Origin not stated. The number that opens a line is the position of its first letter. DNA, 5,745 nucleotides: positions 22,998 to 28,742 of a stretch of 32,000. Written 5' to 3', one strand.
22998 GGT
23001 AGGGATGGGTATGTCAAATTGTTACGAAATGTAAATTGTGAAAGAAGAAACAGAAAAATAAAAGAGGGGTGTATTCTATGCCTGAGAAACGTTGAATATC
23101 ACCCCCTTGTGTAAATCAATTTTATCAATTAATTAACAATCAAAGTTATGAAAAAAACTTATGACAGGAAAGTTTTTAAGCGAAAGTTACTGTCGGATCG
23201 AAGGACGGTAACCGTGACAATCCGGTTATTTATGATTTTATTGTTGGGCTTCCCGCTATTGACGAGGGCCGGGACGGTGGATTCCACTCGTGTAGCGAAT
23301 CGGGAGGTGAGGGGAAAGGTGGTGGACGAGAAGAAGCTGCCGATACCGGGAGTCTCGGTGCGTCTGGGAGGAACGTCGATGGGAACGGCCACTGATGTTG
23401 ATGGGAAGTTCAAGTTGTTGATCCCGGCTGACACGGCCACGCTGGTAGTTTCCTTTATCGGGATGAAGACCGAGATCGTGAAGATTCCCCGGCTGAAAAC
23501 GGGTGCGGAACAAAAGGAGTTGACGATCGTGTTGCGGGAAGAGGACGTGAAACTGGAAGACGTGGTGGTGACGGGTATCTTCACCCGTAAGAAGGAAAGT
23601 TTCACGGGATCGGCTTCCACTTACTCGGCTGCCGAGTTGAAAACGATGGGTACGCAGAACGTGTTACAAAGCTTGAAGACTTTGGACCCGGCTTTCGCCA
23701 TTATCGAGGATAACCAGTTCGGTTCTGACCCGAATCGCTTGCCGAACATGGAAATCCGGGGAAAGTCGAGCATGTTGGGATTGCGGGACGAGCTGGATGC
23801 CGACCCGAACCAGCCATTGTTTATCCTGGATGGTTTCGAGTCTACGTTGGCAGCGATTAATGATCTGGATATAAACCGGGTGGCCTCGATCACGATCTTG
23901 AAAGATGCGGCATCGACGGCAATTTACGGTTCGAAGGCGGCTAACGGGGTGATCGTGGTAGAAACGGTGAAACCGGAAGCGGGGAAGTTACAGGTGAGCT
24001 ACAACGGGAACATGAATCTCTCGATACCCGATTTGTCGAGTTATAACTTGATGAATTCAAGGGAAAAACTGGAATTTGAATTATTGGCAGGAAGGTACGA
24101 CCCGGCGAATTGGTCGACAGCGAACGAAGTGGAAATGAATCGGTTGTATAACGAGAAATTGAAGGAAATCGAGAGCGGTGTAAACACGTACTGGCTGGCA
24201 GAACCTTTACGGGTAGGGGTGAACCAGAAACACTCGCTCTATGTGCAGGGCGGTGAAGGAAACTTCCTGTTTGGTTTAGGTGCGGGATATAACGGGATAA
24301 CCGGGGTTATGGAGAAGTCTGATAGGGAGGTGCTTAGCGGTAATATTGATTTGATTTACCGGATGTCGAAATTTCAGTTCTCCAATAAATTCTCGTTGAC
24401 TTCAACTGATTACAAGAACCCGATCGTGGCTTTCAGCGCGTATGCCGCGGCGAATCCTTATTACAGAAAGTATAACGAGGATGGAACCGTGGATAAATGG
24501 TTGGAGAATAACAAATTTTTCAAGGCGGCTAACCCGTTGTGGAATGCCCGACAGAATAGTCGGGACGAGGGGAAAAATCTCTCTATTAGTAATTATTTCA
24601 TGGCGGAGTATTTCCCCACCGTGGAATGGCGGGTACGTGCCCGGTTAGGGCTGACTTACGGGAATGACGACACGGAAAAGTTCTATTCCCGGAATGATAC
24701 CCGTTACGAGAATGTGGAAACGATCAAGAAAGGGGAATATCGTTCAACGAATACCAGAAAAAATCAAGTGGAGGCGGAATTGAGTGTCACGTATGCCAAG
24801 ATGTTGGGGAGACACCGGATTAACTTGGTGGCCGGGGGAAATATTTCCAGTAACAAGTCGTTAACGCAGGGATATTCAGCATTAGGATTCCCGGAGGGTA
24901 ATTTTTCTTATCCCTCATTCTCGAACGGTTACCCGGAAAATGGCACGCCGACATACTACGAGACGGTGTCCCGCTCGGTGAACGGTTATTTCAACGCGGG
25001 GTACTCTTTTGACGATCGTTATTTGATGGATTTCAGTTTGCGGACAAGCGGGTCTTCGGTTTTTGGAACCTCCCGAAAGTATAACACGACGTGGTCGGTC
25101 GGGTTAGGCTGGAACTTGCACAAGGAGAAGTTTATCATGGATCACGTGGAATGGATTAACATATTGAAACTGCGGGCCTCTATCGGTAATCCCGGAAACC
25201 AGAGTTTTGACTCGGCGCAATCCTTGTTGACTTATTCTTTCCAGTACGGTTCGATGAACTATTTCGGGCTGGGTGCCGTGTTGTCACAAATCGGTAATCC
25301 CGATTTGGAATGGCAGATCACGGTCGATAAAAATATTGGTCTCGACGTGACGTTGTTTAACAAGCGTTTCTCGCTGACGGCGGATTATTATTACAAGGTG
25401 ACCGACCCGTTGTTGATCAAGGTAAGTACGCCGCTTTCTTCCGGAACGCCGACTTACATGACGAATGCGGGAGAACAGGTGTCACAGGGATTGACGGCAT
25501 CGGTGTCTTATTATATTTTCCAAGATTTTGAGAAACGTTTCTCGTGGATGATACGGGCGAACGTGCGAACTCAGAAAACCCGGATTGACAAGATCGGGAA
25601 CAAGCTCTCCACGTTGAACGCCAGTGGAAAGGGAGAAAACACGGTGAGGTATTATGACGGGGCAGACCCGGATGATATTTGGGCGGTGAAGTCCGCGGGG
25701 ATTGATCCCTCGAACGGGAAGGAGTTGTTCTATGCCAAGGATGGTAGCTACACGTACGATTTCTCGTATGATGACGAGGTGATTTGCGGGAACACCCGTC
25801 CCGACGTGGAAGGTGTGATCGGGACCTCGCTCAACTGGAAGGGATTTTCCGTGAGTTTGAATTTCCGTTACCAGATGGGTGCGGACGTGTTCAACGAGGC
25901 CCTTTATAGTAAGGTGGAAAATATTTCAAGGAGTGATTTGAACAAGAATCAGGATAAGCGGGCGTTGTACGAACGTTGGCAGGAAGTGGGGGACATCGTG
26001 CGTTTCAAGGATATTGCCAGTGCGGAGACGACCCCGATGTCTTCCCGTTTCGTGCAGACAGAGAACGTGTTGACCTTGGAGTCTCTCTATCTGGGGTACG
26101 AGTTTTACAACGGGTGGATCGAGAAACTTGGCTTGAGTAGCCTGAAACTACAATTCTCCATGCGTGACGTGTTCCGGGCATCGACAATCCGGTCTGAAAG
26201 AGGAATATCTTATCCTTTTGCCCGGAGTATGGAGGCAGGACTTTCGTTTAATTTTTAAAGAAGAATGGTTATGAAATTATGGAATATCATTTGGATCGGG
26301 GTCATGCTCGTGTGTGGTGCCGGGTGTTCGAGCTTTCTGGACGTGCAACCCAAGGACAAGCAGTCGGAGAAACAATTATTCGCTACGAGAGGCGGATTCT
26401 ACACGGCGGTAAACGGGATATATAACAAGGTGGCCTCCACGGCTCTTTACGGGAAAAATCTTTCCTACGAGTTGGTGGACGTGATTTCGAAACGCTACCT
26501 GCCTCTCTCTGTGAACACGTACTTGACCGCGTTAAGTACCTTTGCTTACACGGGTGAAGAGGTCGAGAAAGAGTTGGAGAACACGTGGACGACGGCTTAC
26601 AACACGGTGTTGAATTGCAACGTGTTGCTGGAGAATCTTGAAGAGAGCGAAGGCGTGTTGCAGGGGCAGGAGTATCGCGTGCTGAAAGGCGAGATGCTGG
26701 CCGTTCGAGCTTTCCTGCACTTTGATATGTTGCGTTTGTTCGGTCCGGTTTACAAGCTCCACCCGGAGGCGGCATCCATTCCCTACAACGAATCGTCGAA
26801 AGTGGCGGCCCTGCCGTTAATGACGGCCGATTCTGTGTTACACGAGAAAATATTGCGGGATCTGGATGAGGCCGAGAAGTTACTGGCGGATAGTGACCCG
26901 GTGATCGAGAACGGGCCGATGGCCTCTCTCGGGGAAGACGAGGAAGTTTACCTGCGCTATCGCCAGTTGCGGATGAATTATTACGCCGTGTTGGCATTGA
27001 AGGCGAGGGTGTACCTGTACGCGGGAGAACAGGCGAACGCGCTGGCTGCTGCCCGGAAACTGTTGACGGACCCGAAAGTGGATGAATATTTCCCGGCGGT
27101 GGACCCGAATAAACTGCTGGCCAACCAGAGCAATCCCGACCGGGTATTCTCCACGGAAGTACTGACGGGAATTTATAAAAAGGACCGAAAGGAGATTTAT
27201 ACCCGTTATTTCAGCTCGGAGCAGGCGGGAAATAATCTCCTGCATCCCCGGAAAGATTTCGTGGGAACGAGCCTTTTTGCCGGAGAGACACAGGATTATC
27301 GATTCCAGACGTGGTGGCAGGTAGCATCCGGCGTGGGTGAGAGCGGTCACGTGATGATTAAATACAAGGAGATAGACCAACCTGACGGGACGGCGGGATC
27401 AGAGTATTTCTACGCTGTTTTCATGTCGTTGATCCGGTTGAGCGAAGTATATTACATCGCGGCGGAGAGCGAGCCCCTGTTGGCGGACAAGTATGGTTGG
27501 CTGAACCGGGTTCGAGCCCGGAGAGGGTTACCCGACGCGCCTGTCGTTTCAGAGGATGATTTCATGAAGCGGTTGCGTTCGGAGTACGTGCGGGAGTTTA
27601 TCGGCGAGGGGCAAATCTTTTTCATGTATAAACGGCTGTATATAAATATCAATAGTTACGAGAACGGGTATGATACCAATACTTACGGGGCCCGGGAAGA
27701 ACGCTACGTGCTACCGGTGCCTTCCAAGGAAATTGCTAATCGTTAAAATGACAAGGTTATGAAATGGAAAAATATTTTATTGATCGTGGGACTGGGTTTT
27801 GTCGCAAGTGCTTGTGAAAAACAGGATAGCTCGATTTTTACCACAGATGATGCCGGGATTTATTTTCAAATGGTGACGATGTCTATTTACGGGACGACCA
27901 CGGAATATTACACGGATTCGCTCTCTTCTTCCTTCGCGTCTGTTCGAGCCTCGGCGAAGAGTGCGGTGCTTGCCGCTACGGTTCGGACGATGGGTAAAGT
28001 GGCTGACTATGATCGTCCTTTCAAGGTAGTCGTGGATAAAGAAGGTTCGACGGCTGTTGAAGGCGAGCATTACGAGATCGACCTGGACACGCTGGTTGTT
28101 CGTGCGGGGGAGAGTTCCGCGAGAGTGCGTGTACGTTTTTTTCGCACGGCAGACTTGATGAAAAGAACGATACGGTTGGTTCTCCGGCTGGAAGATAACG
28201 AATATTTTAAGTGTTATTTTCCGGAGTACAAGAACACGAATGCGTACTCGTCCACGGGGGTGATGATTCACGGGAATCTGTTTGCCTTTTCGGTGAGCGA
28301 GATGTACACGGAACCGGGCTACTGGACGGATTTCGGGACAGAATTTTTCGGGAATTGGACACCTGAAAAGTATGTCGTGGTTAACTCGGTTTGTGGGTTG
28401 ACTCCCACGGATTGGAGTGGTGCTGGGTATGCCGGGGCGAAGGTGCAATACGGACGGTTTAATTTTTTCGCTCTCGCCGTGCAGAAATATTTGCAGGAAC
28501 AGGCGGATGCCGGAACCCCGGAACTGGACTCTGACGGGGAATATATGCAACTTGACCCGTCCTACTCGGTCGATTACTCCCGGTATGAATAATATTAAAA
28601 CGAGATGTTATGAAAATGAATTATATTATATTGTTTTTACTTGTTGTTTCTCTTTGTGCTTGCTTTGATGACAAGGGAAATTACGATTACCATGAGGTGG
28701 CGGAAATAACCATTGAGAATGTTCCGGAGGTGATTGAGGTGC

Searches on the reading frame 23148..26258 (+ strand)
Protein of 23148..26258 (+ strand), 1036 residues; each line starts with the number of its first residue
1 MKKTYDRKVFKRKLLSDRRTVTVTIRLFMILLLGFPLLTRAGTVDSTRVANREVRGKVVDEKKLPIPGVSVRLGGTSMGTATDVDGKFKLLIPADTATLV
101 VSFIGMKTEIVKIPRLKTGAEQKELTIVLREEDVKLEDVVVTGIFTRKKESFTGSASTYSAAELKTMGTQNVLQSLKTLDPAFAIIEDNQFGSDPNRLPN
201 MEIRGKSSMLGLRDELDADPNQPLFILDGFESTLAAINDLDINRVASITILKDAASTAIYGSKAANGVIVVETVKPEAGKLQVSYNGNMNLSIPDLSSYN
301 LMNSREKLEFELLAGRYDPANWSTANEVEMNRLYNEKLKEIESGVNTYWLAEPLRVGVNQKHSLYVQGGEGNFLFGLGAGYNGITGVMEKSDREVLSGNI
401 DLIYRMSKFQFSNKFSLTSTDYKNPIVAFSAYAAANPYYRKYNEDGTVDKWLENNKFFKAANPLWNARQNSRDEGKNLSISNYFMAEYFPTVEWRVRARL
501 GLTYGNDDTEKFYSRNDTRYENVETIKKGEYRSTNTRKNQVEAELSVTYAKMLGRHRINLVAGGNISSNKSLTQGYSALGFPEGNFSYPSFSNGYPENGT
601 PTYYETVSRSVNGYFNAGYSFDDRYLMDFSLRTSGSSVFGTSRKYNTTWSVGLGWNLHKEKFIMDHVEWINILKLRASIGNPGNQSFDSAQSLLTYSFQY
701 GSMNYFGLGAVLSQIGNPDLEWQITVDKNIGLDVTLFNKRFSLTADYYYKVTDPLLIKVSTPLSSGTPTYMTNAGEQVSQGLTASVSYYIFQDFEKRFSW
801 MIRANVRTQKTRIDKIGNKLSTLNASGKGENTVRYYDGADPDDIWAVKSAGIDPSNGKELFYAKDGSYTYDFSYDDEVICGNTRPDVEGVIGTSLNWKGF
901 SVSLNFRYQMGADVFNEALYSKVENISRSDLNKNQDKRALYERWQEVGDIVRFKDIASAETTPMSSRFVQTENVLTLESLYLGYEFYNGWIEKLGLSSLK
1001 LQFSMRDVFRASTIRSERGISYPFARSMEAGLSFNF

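Call 10: search_protein_families(library=pfam, proteins=[window:23148-26258:+])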
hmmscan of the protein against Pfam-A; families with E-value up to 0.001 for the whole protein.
window:23148-26258:+ (1036 aa): 3 families
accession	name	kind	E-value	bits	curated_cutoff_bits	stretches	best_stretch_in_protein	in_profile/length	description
PF13715.12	CarbopepD_reg_2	-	1.7e-19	70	32.2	1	54-141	1-88/88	CarboxypepD_reg-like domain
PF07715.20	Plug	-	7.6e-13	49.4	23.9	1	149-268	2-107/107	TonB-dependent Receptor Plug Domain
PF13620.12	CarboxypepD_reg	-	8.5e-11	42.5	32.3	1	54-129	2-81/82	Carboxypeptidase regulatory-like domain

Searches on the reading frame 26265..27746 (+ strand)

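Call 10: search_protein_families(library=pfam, proteins=[window:26265-27746:+])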
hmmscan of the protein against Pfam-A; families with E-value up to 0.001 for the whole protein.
window:26265-27746:+ (493 aa): 2 families
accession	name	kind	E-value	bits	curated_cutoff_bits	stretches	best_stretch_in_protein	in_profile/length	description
PF14322.12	SusD-like_3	-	2.7e-16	60.8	27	1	24-210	2-168/191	Starch-binding associating with outer membrane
PF07980.17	SusD_RagB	-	1.4e-10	41.8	23.1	1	363-473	134-250/297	SusD family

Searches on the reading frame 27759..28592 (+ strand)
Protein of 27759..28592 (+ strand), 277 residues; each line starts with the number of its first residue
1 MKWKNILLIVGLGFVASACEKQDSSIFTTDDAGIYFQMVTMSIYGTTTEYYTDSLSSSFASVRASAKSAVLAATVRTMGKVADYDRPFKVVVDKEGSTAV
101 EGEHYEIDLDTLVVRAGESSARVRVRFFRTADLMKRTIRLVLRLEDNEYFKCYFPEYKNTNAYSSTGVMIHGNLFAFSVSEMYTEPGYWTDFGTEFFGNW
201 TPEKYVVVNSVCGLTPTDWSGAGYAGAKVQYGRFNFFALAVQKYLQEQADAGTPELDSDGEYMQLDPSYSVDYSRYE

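Call 10: search_protein_families(library=pfam, proteins=[window:27759-28592:+])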
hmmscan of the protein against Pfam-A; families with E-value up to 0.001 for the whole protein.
window:27759-28592:+ (277 aa): 1 family
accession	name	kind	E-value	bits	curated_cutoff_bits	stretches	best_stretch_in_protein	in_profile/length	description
PF16132.11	DUF4843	-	3.8e-23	82.3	34.5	1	34-208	7-157/163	Domain of unknown function (DUF4843)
